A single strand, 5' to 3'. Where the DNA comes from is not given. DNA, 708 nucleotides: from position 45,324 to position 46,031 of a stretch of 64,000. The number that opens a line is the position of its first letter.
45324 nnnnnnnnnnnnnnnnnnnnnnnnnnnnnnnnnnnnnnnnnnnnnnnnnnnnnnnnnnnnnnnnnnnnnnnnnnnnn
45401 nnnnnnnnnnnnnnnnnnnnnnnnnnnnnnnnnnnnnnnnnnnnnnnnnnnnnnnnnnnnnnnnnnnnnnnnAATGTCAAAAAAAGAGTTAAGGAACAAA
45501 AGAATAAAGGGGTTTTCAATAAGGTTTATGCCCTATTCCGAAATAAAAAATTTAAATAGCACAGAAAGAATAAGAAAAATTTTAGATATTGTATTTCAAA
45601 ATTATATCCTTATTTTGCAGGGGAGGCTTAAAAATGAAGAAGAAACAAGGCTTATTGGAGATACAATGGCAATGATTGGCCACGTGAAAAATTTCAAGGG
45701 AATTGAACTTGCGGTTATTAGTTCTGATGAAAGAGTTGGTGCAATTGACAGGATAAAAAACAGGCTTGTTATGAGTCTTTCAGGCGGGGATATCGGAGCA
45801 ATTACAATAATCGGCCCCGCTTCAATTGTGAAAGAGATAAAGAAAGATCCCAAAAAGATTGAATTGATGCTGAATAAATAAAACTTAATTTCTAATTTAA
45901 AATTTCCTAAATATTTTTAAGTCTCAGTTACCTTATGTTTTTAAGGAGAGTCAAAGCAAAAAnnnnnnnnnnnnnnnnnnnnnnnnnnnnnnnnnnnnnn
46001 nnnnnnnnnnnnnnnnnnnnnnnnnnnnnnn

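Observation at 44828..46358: Small GTPase co-oriented with two small partner proteins, one a Zn-ribbon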

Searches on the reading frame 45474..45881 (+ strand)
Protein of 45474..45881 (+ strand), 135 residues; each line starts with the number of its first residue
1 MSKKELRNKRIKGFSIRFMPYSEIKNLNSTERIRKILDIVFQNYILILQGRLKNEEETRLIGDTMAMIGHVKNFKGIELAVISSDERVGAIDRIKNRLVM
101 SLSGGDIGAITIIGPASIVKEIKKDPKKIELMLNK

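Call 3: search_protein_families(library=pfam, proteins=[window:45474-45881:+], max_evalue=0.01)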
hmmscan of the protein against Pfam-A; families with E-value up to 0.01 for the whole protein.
window:45474-45881:+ (135 aa): 1 family
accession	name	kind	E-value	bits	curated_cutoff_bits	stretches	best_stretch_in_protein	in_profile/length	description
PF09846.14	OapB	-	9e-17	61.4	27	1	25-131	2-101/104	Origin-associated protein OapB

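Call 4: search_protein_families(library=ncbifam, proteins=[window:45474-45881:+], max_evalue=0.01)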
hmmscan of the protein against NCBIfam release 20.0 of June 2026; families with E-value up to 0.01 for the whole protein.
window:45474-45881:+ (135 aa): 0 families

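Call 16: search_solved_structures(query=window:45474-45881:+, max_evalue=10)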
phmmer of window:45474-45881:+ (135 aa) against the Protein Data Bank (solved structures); distinct sequences matched with E-value up to 10: 14.
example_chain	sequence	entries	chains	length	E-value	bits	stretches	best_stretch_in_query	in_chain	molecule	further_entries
7z1p_A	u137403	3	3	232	0.4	13.8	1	12-69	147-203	SLPYL1-E151D | SlPYL1-E151D ABA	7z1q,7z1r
5moa_A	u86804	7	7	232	0.43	13.6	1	12-69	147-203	SlPYL1 | SlPYL1_ABA | SlPYL1-NIO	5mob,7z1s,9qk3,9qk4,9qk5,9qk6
3njo_A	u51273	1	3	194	0.48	13.5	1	9-69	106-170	Abscisic acid receptor PYR1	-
3k90_A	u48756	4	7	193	0.49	13.5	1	9-69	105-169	Putative uncharacterized protein | Abscisic acid receptor PYR1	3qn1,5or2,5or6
3zvu_A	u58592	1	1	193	0.49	13.5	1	9-69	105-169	ABSCISIC ACID RECEPTOR PYR1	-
4wvo_A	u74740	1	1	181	0.55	13.3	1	10-69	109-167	Abscisic acid receptor PYR1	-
5ur4_A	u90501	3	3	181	0.56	13.3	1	9-69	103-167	Abscisic acid receptor PYR1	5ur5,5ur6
3k3k_A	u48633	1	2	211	0.59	13.2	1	9-69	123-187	Abscisic acid receptor PYR1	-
3wg8_A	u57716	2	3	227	0.64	13.1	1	10-69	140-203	Abscisic acid receptor PYR1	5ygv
9tb7_A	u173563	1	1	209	0.94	12.6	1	11-70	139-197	Abscisic acid receptor PYL1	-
6zuc_A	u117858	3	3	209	1.2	12.2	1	11-70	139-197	CSPYL1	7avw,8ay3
5mmq_A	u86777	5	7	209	1.2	12.2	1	11-70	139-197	CSPYL1 | CSPYL1_ABA | Abscisic acid receptor PYL1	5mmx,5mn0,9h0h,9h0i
8aya_A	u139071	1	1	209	1.3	12.1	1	11-70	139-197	Abscisic acid receptor PYL1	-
9tb9_A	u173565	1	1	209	1.8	11.7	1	11-68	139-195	Abscisic acid receptor PYL1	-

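Call 18: find_homologous_proteins(query=window:45474-45881:+, max_evalue=0.001)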
Query window:45474-45881:+ (135 aa): 3791 proteins with E <= 0.001 among 3816 candidates; the best 120 are listed.
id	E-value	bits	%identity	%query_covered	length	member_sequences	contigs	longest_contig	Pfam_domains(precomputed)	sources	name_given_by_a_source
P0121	3.2e-76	271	99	100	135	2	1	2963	PF09846.15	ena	-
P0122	1.2e-66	240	85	100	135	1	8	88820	PF09846.15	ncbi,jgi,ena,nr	ncbi:hypothetical protein COU58_00765 [Candidatus Pacearchaeota archaeon CG10_big_fil_rev_8_21_14_0_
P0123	9.0e-66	237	100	87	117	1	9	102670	PF09846.15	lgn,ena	-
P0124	1.5e-64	233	86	91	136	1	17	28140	PF09846.15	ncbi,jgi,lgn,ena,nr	ncbi:DUF2073 domain-containing protein [archaeon]|nr:DUF2073 domain-containing protein [archaeon] PJ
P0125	1.5e-64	233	86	90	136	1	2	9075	PF09846.15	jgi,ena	-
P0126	2.8e-64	232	84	91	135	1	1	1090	PF09846.15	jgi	-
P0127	4.1e-64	232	84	91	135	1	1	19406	PF09846.15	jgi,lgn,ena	-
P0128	1.1e-63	230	84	90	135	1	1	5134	PF09846.15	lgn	-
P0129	1.1e-63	230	85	90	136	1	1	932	PF09846.15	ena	-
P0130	1.1e-63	230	85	91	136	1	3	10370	PF09846.15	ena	-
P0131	1.1e-63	230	85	91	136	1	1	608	PF09846.15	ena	-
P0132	1.1e-63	230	85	91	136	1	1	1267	PF09846.15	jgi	-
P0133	1.4e-63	230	81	100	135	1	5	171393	PF09846.15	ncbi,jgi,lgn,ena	jgi:hypothetical protein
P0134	1.7e-63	230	85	91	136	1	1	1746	PF09846.15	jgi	-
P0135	2.0e-63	229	83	100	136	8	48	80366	PF09846.15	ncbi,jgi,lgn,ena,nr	ncbi:MAG TPA: DUF2073 domain-containing protein [Nanoarchaeota archaeon]|nr:MAG: hypothetical protei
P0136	3.0e-63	229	84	100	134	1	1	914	PF09846.15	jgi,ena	jgi:hypothetical protein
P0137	4.1e-63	228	83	91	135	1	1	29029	PF09846.15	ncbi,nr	ncbi:MAG: DUF2073 domain-containing protein [archaeon]|nr:DUF2073 domain-containing protein [archaeo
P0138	5.6e-63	228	83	91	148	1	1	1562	PF09846.15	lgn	-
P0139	7.5e-63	228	79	100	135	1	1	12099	PF09846.15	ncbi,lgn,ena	-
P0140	1.0e-62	227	79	100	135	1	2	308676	PF09846.15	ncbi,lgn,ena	-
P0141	1.6e-62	227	84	90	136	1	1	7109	PF09846.15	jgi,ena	-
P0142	4.8e-62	225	81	91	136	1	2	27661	PF09846.15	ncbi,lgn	-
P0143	5.6e-62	225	81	91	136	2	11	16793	PF09846.15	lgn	-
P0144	6.6e-62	225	85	91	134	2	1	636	PF09846.15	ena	-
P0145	1.2e-61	224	80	100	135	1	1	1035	PF09846.15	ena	-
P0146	1.3e-61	224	83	93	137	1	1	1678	PF09846.15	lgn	-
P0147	1.4e-61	224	78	100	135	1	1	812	PF09846.15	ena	-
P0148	2.2e-61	223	78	99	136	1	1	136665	PF09846.15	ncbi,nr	ncbi:MAG: DUF2073 domain-containing protein [Nanoarchaeota archaeon]|nr:DUF2073 domain-containing pr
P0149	1.2e-60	220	79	99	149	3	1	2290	PF09846.15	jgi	-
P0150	5.2e-59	215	77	99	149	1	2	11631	PF09846.15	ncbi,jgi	-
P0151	1.4e-58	214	76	92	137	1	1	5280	PF09846.15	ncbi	-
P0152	1.6e-56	207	76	99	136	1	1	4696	PF09846.15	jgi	-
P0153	2.3e-56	207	76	99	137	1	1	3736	PF09846.15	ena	-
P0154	3.5e-56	206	76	90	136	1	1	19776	PF09846.15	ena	-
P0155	5.1e-56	206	80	94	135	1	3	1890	PF09846.15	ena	-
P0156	6.0e-56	205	79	91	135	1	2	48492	PF09846.15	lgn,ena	-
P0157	9.8e-56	205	76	100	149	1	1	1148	PF09846.15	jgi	-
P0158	1.8e-55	204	74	99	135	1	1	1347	PF09846.15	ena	-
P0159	2.7e-55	203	74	100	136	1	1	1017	PF09846.15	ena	-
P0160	3.8e-55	203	75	91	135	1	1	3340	PF09846.15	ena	-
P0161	6.1e-55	202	76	91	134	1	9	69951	PF09846.15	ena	-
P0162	7.7e-55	202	76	91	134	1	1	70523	PF09846.15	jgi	jgi:hypothetical protein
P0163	8.6e-55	202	77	91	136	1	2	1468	PF09846.15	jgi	jgi:hypothetical protein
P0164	1.3e-54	201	76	94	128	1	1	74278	PF09846.15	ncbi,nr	ncbi:DUF2073 domain-containing protein [archaeon]|nr:DUF2073 domain-containing protein [archaeon]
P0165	1.6e-54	201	74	90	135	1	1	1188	PF09846.15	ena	-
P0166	2.2e-54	200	74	90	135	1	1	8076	PF09846.15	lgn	-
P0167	2.4e-54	200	81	87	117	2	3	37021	PF09846.15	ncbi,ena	-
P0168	1.7e-53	197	73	91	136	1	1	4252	PF09846.15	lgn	-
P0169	1.9e-53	197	74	90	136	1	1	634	PF09846.15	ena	-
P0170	2.1e-53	197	78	93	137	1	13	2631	PF09846.15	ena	-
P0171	2.6e-53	197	77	91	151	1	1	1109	PF09846.15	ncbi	-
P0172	3.4e-53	196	76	94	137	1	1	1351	PF09846.15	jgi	jgi:hypothetical protein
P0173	4.2e-53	196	75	91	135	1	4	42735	PF09846.15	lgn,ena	-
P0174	4.4e-53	196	75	91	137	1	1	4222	PF09846.15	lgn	-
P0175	5.9e-53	196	77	93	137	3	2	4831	PF09846.15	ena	-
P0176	6.9e-53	195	77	91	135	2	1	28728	PF09846.15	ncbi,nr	ncbi:MAG: DUF2073 domain-containing protein [Nanoarchaeota archaeon]|nr:DUF2073 domain-containing pr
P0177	9.8e-53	195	75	98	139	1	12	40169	PF09846.15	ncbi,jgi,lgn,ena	-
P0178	1.1e-52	195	71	96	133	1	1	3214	PF09846.15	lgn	-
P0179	1.3e-52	195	73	91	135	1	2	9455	PF09846.15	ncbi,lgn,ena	-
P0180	1.4e-52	194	77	93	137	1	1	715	PF09846.15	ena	-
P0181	1.7e-52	194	74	99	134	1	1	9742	PF09846.15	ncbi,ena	-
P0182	1.8e-52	194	70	99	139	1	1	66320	PF09846.15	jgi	jgi:hypothetical protein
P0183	2.3e-52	194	76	93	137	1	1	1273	PF09846.15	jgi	-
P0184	2.8e-52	194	71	100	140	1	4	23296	PF09846.15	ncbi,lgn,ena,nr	ncbi:DUF2073 domain-containing protein [Candidatus Pacearchaeota archaeon]|nr:DUF2073 domain-contain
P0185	3.5e-52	193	70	99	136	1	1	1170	PF09846.15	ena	-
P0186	3.7e-52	193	74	94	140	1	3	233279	PF09846.15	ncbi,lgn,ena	-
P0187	4.3e-52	193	71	100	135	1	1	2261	PF09846.15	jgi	jgi:hypothetical protein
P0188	5.2e-52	193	74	100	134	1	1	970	PF09846.15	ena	-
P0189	6.4e-52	192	71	90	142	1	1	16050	PF09846.15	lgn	-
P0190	7.2e-52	192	74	99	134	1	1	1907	PF09846.15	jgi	jgi:hypothetical protein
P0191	8.9e-52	192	76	93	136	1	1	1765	PF09846.15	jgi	-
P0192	9.6e-52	192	70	100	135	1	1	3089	PF09846.15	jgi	-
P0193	9.7e-52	192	69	98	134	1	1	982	PF09846.15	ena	-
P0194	1.0e-51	192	75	90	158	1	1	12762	PF09846.15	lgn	-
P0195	1.0e-51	192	72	90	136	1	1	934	PF09846.15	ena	-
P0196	1.1e-51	192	73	90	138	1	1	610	PF09846.15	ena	-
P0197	1.2e-51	191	72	90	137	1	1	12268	PF09846.15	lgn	-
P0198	1.4e-51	191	74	93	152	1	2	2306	PF09846.15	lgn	-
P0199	1.4e-51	191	75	93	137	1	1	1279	PF09846.15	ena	-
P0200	1.5e-51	191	75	90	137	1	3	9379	PF09846.15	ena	-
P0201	1.6e-51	191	74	91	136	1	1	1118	PF09846.15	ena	-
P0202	1.7e-51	191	75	93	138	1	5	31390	PF09846.15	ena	-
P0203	1.7e-51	191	74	90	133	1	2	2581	PF09846.15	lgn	-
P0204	1.7e-51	191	74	90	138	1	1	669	PF09846.15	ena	-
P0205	1.7e-51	191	70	100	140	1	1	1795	PF09846.15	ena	-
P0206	1.9e-51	191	74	91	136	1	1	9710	PF09846.15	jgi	-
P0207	2.2e-51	191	69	96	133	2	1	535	PF09846.15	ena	-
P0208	2.4e-51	190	70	90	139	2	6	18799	PF09846.15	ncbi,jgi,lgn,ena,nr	ncbi:MAG TPA: DUF2073 domain-containing protein [Candidatus Nanoarchaeia archaeon]|nr:DUF2073 domain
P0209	2.4e-51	190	72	100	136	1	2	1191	PF09846.15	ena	-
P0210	2.5e-51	190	72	93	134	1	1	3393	PF09846.15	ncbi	-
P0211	2.6e-51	190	73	91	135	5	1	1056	PF09846.15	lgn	-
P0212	2.9e-51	190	72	100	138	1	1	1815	PF09846.15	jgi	jgi:hypothetical protein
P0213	3.4e-51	190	73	90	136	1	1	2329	PF09846.15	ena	-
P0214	3.4e-51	190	73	93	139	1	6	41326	PF09846.15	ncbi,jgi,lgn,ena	-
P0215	3.8e-51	190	72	92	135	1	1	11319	PF09846.15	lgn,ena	-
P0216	4.3e-51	190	72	91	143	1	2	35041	PF09846.15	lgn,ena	-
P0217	5.0e-51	189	72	93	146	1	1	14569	PF09846.15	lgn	-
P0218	5.0e-51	189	74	93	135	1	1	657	PF09846.15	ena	-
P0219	5.6e-51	189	73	91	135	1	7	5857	PF09846.15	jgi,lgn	jgi:hypothetical protein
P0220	6.2e-51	189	71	93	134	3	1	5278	PF09846.15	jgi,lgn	-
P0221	6.3e-51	189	69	100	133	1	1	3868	PF09846.15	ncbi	-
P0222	6.3e-51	189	71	99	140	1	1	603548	PF09846.15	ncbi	-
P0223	6.8e-51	189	74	93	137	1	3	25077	PF09846.15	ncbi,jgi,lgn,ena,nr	ncbi:hypothetical protein B6U91_01555 [Candidatus Pacearchaeota archaeon ex4484_71]|nr:MAG: hypothet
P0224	7.9e-51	189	74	93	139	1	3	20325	PF09846.15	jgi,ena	-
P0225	8.4e-51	189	72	91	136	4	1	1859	PF09846.15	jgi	-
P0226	8.7e-51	189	71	93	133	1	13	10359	PF09846.15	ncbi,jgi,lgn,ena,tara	jgi:hypothetical protein|tara:strand:+ start:951 stop:1352 length:402 start_codon:yes stop_codon:yes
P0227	9.9e-51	188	74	90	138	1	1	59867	PF09846.15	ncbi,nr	ncbi:DUF2073 domain-containing protein [Candidatus Pacearchaeota archaeon]|nr:DUF2073 domain-contain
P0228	1.2e-50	188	68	96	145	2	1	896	PF09846.15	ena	-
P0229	1.2e-50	188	73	91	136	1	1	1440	PF09846.15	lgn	-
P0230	1.3e-50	188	72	90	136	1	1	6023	PF09846.15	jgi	-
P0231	1.3e-50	188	74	91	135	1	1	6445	PF09846.15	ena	-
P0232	1.3e-50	188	75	93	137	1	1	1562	PF09846.15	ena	-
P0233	1.5e-50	188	72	94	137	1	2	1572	PF09846.15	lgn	-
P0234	1.6e-50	188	77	93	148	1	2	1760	PF09846.15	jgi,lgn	-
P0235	1.7e-50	188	72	96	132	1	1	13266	PF09846.15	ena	-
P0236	1.7e-50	188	69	100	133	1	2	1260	PF09846.15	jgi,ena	-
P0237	1.7e-50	188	73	91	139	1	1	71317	PF09846.15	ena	-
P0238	1.7e-50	188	75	93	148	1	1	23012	PF09846.15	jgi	jgi:hypothetical protein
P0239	1.7e-50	188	70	91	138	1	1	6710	PF09846.15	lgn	-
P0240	1.8e-50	188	72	91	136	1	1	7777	PF09846.15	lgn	-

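Call 29: search_protein_representatives(protein=window:45474-45881:+)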
Query: 135 residues. Proteins with E-value up to 0.001 (for the whole library): 266; up to 1e-10: 96; up to 1e-30: 2. The best 150 are listed.
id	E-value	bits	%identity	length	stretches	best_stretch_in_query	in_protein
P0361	9.4e-46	170.8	67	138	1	10-135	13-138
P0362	5.4e-32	126.4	66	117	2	10-98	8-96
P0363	3.4e-30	120.6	54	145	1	13-134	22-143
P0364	8.2e-29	116.1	61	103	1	2-105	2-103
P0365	1.2e-28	115.5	65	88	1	48-135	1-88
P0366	3.2e-27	111.0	61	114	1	9-102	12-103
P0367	1.2e-26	109.1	48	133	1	1-133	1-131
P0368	5.8e-25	103.7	52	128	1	15-132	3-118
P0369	1.0e-23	99.7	54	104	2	8-73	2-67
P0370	2.0e-22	95.4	47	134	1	12-132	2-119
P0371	3.6e-22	94.7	47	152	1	15-134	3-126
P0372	4.5e-22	94.3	47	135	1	15-133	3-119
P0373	5.1e-22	94.2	46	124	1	14-134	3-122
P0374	1.1e-21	93.1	49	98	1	9-99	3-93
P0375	1.8e-21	92.4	50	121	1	15-134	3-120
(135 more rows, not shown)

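Call 32: predict_structure(alignment_id=A1)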
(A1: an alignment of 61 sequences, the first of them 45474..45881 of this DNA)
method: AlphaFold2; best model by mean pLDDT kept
length: 135 residues; sequences in the alignment: 61
mean_pLDDT: 66.6   pTM: 0.58
mean pLDDT of the five models: 66.6, 65.3, 62.8, 62.4, 59.5
residues with pLDDT >= 90: 4; 70-90: 67; 50-70: 28; < 50: 36
segments of 3 or more residues with pLDDT < 50: 1-8, 84-108
pLDDT, mean of each block of 10 residues (from residue 1): 40 72 88 86 79 80 77 62 47 45 49 77 71 52
secondary structure, 60 per line:
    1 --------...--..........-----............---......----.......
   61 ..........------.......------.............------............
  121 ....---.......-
elements in order: E9-11 E14-20 H29-40 E44-49 H54-70 E77-83 H90-102 E109-115 H116-124 H128-134

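Call 38: find_related_loci(query=A6, collection=genome_contigs, flank=10000)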
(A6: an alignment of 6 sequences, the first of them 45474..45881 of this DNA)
Query A6 (135 aa) in genome_contigs; peptide patterns used: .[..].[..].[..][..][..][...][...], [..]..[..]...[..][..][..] (x = any residue, [..] = any of these).
600 stretches matched a pattern (row limit reached: there are more); 562 encode a relative of the query (tblastn E <= 1e-3); the best 80 are kept; 80 distinct loci.
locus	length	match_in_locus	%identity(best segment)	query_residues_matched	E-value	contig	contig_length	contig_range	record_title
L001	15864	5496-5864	86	13-135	2e-67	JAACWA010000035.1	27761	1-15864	MAG: archaeon isolate CG_2015-01t_29_42 CG_2015-01t_curated_scaffold_3814, whole genome shotgun sequence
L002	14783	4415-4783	84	13-135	4e-65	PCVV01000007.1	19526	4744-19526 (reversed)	MAG: Candidatus Pacearchaeota archaeon CG11_big_fil_rev_8_21_14_0_20_30_13 CG11_8_21_14_0.20_scaffold_1564_c, whole geno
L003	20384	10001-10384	79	3-130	7e-65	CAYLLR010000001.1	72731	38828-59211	MAG TPA_asm: Candidatus Woesearchaeota archaeon isolate SRP216583_co2_144 genome assembly, contig: NODE_133_length_72731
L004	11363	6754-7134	75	10-135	1e-58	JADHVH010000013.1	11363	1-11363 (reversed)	MAG: Candidatus Pacearchaeota archaeon isolate BS150m-G67 BS-150m-C5230, whole genome shotgun sequence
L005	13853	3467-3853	76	7-135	2e-58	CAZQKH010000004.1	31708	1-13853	MAG TPA_asm: Candidatus Woesearchaeota archaeon isolate SRP191223_co2_5 genome assembly, contig: NODE_487_length_31708_c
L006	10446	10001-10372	77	13-135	1e-57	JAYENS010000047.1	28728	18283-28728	MAG: Nanoarchaeota archaeon isolate MAG049 MAG049_47, whole genome shotgun sequence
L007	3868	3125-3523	69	1-135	2e-57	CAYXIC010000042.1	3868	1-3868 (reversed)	MAG TPA_asm: Candidatus Woesearchaeota archaeon isolate binchicken_co110_96 genome assembly, contig: NODE_53200_length_3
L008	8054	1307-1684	74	10-135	7e-57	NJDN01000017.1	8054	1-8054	MAG: Candidatus Pacearchaeota archaeon ex4484_71 ex4484_71_scaffold_7778_length_8054__count_833, whole genome shotgun se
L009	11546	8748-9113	70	14-135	4e-56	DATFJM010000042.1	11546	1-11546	MAG TPA_asm: Candidatus Nanoarchaeia archaeon isolate SMAG_U9144 k141_259021, whole genome shotgun sequence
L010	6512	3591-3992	70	7-135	1e-55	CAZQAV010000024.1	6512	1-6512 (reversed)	MAG TPA_asm: Candidatus Woesearchaeota archaeon isolate SRP077602_co2_334 genome assembly, contig: NODE_17628_length_651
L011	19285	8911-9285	74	11-135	1e-55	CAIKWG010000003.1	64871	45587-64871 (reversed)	uncultured archaeon isolate MJ-time_bin-4269 genome assembly, contig: bin-4269:03/56, whole genome shotgun sequence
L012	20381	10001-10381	72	9-135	1e-55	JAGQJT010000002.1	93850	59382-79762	MAG: Nanoarchaeota archaeon isolate HKST-UBA01 NODE_2_length_93850_cov_5.769880, whole genome shotgun sequence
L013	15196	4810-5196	70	11-135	1e-55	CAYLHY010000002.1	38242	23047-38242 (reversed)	MAG TPA_asm: Candidatus Woesearchaeota archaeon isolate binchicken_co19_580 genome assembly, contig: NODE_1357_length_38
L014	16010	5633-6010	71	10-135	3e-55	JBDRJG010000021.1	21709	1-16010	MAG: Candidatus Iainarchaeum archaeon isolate MEGAHIT-group-1.632 k141_8289033, whole genome shotgun sequence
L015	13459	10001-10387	70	8-135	2e-55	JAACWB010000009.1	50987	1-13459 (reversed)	MAG: archaeon isolate CG_2015-01t_29_47 CG_2015-01t_curated_scaffold_233, whole genome shotgun sequence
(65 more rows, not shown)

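Call 49: find_related_loci(query=A8, collection=metagenome_contigs, flank=10000)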
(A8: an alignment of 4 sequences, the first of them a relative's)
Query A8 (117 aa) in metagenome_contigs; peptide patterns used: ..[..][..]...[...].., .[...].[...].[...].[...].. (x = any residue, [..] = any of these).
600 stretches matched a pattern (row limit reached: there are more); 337 encode a relative of the query (tblastn E <= 1e-3); the best 80 are kept; 80 distinct loci.
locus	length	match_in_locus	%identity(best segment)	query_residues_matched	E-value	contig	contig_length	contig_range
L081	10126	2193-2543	46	1-110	8e-33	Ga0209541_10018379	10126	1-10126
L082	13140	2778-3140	50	1-114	1e-32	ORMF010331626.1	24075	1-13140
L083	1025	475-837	49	1-114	8e-34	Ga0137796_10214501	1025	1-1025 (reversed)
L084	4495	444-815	44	1-117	3e-32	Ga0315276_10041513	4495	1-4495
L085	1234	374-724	49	1-111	3e-32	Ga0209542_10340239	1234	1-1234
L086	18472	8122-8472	49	1-111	1e-31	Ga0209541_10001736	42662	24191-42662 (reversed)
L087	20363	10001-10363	47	1-117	3e-31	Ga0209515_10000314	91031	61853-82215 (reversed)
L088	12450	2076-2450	42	1-117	3e-31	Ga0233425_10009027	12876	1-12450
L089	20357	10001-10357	45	1-111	7e-31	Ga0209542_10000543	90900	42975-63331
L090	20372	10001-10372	44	1-117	4e-31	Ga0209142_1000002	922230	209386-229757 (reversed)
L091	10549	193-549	47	1-111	5e-31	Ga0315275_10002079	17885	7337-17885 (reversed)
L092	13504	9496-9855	48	1-113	3e-31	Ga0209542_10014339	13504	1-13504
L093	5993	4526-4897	44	1-117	4e-31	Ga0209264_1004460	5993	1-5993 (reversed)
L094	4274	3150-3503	43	1-110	2e-30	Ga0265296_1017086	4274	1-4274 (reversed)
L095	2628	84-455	40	1-117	5e-30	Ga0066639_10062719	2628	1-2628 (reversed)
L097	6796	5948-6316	44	1-116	9e-30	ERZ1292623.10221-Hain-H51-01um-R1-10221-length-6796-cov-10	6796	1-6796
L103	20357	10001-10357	45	1-112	2e-28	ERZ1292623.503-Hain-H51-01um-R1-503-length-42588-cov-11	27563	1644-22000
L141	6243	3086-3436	41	1-110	1e-27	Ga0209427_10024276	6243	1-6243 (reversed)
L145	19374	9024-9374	43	1-110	3e-27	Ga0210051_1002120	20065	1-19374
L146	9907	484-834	41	1-110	1e-27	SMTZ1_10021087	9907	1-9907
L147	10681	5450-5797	44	1-111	4e-27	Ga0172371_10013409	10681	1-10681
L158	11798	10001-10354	43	1-111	7e-27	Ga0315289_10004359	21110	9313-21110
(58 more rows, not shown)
